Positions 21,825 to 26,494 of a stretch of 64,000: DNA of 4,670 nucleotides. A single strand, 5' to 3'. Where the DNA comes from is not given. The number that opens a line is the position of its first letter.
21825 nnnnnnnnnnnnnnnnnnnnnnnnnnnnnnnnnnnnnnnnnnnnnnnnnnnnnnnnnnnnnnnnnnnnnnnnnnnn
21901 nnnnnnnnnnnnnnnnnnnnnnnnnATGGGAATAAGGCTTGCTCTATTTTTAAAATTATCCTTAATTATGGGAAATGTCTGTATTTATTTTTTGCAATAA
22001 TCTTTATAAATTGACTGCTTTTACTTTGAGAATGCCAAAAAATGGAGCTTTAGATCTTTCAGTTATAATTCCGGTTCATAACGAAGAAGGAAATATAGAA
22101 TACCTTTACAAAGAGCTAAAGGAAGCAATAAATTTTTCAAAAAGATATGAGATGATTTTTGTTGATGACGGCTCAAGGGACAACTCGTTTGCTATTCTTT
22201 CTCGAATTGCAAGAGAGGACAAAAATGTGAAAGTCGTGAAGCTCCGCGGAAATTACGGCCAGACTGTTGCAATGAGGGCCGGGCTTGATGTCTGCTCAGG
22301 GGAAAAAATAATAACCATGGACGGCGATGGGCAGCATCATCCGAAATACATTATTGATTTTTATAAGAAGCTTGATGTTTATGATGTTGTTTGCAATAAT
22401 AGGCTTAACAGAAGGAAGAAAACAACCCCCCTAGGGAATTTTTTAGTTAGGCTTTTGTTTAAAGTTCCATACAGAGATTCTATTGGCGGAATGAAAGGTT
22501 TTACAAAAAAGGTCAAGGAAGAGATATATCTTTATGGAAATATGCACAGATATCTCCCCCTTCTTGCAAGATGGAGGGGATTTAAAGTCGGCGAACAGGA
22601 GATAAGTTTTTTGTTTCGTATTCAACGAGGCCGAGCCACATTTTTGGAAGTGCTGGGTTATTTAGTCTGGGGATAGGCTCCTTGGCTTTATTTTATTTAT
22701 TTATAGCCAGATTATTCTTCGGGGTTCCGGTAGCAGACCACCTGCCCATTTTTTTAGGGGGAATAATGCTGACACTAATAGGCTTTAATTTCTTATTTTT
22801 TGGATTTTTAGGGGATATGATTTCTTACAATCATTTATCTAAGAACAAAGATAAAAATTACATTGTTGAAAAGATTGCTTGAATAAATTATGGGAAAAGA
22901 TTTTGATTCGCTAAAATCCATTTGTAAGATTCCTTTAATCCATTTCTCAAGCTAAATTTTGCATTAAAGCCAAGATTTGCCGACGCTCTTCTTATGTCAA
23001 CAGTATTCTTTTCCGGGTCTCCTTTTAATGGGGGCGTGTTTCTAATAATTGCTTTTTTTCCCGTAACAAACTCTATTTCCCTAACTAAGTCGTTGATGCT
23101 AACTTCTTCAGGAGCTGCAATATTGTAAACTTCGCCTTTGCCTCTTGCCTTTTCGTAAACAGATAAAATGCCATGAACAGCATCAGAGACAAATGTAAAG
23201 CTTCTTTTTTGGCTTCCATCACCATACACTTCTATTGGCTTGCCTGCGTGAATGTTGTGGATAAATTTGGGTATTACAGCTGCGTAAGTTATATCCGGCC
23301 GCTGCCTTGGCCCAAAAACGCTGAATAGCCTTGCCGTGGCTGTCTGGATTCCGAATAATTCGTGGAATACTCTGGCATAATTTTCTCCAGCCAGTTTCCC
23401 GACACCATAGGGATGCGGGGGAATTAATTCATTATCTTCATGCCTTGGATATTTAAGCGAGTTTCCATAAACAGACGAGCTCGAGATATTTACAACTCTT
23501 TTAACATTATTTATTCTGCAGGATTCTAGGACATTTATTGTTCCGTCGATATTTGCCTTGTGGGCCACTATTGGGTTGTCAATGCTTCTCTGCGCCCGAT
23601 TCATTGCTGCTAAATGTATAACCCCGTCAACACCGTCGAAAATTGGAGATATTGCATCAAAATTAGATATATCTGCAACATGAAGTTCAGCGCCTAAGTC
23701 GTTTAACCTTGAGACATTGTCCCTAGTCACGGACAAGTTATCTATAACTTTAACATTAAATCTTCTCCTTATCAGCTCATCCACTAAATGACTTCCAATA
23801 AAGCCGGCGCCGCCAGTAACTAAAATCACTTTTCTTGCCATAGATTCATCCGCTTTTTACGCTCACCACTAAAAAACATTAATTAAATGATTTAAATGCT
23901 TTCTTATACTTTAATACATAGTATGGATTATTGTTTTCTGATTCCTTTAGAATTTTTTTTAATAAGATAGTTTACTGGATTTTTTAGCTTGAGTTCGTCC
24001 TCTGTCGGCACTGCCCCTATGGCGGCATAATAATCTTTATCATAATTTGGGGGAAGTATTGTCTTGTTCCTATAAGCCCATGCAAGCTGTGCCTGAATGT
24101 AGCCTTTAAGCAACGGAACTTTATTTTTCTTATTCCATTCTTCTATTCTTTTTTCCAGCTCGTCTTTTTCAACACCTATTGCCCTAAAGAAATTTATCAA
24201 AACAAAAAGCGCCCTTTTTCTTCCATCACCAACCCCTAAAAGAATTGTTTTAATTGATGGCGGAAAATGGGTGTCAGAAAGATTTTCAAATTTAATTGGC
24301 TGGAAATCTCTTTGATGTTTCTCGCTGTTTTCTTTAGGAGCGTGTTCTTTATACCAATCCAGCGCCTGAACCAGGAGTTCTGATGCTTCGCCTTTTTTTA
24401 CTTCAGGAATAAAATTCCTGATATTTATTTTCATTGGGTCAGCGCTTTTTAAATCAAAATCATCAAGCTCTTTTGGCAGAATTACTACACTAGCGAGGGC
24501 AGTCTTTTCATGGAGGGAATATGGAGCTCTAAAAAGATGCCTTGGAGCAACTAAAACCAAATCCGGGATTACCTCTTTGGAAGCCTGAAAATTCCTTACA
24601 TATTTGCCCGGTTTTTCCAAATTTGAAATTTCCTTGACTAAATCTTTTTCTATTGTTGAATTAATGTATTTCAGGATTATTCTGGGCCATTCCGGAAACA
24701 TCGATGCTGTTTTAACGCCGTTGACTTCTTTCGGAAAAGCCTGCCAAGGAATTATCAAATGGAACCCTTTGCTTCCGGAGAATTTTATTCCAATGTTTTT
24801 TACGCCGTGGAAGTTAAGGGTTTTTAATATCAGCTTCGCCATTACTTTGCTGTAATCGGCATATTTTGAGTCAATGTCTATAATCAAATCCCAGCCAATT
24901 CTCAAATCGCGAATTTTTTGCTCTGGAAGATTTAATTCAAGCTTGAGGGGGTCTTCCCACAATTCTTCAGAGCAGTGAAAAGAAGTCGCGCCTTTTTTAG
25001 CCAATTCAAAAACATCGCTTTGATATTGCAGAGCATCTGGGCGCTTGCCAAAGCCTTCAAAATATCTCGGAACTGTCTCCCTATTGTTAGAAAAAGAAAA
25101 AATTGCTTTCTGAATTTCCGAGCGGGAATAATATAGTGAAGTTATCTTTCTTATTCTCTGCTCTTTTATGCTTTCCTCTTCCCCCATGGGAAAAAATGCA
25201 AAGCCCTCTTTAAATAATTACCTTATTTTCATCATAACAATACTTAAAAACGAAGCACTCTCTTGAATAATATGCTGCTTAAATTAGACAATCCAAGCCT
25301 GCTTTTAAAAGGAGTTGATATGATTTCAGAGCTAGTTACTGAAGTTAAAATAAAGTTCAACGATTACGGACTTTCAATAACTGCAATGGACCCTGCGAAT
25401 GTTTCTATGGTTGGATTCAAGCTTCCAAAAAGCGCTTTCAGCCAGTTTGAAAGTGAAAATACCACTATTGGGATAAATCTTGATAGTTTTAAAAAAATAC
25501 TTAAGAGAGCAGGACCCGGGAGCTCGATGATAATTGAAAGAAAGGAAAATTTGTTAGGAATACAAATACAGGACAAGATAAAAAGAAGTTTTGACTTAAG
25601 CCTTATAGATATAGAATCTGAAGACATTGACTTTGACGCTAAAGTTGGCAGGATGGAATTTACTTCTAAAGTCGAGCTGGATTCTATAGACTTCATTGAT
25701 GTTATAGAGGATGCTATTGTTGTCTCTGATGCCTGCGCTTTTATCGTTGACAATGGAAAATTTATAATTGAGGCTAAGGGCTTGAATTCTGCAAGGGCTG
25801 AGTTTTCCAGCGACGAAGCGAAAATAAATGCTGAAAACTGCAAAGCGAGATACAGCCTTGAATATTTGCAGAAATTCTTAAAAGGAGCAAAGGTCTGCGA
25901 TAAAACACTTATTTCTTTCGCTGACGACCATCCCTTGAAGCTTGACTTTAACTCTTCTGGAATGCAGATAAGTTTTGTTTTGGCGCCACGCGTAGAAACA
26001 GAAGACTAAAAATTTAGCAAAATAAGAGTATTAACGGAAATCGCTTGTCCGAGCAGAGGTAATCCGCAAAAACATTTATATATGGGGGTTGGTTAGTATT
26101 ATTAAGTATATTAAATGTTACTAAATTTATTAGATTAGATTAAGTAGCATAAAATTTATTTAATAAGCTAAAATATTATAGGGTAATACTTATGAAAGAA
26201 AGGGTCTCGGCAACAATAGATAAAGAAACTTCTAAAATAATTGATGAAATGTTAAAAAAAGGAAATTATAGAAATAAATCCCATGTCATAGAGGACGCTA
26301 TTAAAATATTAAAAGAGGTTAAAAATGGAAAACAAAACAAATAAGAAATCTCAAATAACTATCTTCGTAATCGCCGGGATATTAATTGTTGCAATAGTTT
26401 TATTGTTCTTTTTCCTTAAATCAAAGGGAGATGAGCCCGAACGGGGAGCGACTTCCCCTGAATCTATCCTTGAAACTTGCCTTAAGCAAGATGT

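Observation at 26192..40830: A 15-kb locus of type IV pilin-like proteins interleaved with giant Cys-rich secreted proteins, with no recognisable assembly machinery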

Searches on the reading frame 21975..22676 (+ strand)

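Call 11: search_protein_families(library=pfam, proteins=[window:21975-22676:+], max_evalue=0.001)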
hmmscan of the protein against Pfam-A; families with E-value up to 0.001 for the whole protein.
window:21975-22676:+ (233 aa): 2 families
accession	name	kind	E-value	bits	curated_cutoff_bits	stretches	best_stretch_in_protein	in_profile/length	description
PF00535.33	Glycos_transf_2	-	3.4e-27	95.9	23.3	1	29-153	1-125/168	Glycosyl transferase family 2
PF10111.15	Glyco_tranf_2_2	-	2.6e-07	30.9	27.3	1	29-119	1-92/276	Glycosyltransferase like family 2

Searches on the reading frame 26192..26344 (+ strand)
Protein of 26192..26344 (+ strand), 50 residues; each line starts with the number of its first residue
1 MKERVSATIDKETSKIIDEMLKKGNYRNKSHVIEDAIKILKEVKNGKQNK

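Call 4: search_protein_families(library=pfam, proteins=[window:26192-26344:+], max_evalue=1)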
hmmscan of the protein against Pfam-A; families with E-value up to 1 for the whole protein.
window:26192-26344:+ (50 aa): 4 families
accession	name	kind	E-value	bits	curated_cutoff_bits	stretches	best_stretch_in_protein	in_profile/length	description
PF01402.27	RHH_1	-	5.7e-06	26.5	20.5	1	4-38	1-34/39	Ribbon-helix-helix protein, copG family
PF03693.20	ParD_antitoxin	-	0.0047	17.8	21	1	4-42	4-42/81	Bacterial antitoxin of ParD toxin-antitoxin type II system and RHH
PF09520.16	RE_TdeIII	-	0.1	12.6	27.2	1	2-49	80-127/242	Type II restriction endonuclease, TdeIII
PF14120.11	YhzD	-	0.15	12.5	27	1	2-32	18-48/61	YhzD-like protein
